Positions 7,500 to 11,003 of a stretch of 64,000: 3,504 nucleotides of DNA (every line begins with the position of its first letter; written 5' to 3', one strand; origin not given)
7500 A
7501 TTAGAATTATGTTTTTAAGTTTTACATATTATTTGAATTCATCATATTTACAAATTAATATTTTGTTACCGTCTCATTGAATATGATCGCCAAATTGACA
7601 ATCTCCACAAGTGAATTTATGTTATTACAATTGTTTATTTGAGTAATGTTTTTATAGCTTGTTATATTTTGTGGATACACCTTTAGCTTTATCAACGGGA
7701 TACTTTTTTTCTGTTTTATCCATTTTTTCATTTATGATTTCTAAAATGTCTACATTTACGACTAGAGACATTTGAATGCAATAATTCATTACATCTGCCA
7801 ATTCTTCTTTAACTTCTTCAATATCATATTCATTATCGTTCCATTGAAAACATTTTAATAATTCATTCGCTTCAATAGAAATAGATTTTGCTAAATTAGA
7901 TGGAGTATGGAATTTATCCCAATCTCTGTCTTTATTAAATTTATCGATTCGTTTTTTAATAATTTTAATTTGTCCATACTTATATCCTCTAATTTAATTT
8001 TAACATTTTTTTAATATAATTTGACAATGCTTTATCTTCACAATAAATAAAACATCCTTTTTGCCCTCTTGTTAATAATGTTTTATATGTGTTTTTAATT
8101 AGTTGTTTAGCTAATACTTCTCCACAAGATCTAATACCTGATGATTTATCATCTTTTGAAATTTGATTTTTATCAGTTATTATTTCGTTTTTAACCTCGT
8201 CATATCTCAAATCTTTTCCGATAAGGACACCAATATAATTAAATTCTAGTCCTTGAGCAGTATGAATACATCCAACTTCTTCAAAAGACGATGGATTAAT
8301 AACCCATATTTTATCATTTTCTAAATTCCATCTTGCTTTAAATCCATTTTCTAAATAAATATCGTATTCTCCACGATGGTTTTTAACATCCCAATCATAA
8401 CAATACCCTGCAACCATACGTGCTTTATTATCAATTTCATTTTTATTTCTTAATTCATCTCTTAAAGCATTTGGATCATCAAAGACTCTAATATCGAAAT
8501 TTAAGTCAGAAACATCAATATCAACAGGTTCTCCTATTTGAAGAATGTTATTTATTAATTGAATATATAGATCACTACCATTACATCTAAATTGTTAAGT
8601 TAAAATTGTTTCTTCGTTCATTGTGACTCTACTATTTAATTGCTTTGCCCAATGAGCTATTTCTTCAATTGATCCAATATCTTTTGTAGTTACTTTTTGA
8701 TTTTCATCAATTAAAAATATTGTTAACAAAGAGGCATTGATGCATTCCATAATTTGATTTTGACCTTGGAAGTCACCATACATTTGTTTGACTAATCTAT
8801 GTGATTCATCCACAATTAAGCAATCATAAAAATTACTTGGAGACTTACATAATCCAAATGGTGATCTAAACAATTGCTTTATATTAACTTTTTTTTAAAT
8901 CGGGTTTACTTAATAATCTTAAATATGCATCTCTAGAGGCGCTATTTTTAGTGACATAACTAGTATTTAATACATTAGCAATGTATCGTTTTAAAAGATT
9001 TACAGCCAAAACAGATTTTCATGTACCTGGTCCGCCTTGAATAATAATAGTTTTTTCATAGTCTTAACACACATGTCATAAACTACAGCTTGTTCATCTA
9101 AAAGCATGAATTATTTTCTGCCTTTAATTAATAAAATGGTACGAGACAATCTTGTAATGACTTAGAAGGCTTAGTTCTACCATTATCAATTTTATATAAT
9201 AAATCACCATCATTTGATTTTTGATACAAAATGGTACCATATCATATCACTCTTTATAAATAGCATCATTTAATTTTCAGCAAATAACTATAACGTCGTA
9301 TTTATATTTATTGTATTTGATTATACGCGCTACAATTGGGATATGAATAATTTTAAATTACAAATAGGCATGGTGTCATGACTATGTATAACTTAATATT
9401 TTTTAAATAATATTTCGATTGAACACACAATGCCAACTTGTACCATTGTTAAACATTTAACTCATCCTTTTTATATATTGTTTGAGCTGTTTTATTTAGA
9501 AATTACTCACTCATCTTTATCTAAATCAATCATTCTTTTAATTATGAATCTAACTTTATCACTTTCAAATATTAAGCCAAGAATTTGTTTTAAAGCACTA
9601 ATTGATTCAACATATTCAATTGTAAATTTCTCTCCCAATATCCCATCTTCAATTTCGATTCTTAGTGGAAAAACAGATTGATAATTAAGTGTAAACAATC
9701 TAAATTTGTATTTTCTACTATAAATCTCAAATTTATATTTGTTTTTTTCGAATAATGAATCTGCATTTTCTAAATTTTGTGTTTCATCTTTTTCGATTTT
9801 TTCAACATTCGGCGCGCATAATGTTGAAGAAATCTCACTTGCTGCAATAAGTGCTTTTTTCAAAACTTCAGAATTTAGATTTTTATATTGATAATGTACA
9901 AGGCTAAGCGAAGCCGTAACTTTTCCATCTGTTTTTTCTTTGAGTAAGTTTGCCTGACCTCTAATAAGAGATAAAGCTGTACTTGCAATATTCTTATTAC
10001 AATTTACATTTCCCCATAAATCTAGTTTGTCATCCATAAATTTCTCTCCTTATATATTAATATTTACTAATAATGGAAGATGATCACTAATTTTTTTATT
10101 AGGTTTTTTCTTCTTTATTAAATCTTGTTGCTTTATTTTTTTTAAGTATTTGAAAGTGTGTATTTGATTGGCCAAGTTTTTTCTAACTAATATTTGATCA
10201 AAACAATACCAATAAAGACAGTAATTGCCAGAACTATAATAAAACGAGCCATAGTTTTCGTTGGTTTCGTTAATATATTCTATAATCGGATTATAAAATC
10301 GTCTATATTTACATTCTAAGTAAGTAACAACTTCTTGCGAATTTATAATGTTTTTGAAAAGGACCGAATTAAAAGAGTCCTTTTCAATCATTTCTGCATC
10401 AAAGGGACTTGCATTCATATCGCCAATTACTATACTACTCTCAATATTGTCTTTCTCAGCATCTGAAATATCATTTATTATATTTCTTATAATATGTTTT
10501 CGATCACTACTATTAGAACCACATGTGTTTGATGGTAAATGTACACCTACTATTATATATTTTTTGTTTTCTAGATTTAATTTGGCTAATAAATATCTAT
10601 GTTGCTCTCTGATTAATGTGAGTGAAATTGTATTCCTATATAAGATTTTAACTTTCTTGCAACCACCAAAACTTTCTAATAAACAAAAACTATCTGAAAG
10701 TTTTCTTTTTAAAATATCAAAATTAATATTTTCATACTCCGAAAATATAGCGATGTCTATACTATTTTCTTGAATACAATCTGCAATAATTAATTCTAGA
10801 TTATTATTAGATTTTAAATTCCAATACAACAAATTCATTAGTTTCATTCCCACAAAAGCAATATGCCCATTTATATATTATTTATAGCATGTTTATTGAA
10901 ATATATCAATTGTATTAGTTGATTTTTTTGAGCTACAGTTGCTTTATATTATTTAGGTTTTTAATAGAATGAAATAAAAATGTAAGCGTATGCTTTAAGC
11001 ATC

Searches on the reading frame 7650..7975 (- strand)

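Call 75: search_protein_families(library=pfam, proteins=[window:7650-7975:-], max_evalue=0.01)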
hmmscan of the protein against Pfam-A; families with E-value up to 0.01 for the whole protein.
window:7650-7975:- (107 aa): 2 families
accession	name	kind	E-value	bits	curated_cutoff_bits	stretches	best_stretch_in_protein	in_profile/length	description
PF12643.12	MazG-like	-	7.2e-17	61.9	27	1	31-107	2-85/85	MazG-like family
PF03819.22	MazG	-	0.00018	22.2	22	1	24-93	2-71/74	MazG nucleotide pyrophosphohydrolase domain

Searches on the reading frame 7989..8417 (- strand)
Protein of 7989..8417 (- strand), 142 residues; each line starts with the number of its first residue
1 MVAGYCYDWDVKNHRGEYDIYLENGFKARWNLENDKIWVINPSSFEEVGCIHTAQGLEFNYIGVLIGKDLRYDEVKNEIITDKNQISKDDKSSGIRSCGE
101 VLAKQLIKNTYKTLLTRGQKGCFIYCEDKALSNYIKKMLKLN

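Call 7: search_protein_families(library=padloc, proteins=[window:7989-8417:-], max_evalue=0.01)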
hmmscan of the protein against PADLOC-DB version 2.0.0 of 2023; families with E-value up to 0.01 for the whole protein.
window:7989-8417:- (142 aa): 1 family
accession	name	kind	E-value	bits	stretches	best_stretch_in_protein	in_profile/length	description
PDLC05014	PDC-S41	-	1.6e-06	24.7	1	43-126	548-623/657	-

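Call 31: search_protein_families(library=pfam, proteins=[window:7989-8417:-], max_evalue=0.01)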
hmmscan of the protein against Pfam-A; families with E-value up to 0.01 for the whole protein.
window:7989-8417:- (142 aa): 1 family
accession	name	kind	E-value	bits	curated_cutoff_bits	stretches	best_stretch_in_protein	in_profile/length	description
PF09848.15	SLFN-g3_helicase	-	2.4e-35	122.9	24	1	1-128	218-354/354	Schlafen group 3, DNA/RNA helicase domain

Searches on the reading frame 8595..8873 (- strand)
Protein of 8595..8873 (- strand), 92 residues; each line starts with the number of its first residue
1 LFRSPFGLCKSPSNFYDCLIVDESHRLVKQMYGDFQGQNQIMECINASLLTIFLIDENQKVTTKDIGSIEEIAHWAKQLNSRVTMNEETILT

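Call 31: search_protein_families(library=pfam, proteins=[window:8595-8873:-], max_evalue=0.01)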
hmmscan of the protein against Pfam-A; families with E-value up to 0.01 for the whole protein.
window:8595-8873:- (92 aa): 2 families
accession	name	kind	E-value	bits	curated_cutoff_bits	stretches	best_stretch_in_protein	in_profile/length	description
PF09848.15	SLFN-g3_helicase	-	1.6e-16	61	24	1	14-83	78-149/354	Schlafen group 3, DNA/RNA helicase domain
PF04851.21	ResIII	-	0.0034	17.8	22.5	1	12-48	122-153/164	Type III restriction enzyme, res subunit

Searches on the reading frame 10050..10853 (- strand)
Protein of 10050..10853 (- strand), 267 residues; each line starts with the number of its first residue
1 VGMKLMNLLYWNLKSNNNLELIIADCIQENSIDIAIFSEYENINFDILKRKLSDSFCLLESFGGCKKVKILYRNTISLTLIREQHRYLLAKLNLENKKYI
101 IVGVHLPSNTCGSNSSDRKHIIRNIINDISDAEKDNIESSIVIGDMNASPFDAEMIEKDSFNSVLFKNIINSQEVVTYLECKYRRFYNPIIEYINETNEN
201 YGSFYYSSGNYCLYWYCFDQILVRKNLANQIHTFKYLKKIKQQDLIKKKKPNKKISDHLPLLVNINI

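Call 7: search_protein_families(library=padloc, proteins=[window:10050-10853:-], max_evalue=0.01)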
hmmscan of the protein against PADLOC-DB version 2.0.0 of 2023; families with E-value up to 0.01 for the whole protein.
window:10050-10853:- (267 aa): 0 families

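Call 31: search_protein_families(library=pfam, proteins=[window:10050-10853:-], max_evalue=0.01)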
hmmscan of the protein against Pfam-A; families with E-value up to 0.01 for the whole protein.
window:10050-10853:- (267 aa): 2 families
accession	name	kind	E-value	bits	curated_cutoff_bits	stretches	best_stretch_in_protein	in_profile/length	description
PF19580.5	Exo_endo_phos_3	-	9.5e-07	28.6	27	1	88-250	133-279/311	Endonuclease/Exonuclease/phosphatase family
PF03372.29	Exo_endo_phos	-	0.0014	18.8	24.5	1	10-228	2-207/225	Endonuclease/Exonuclease/phosphatase family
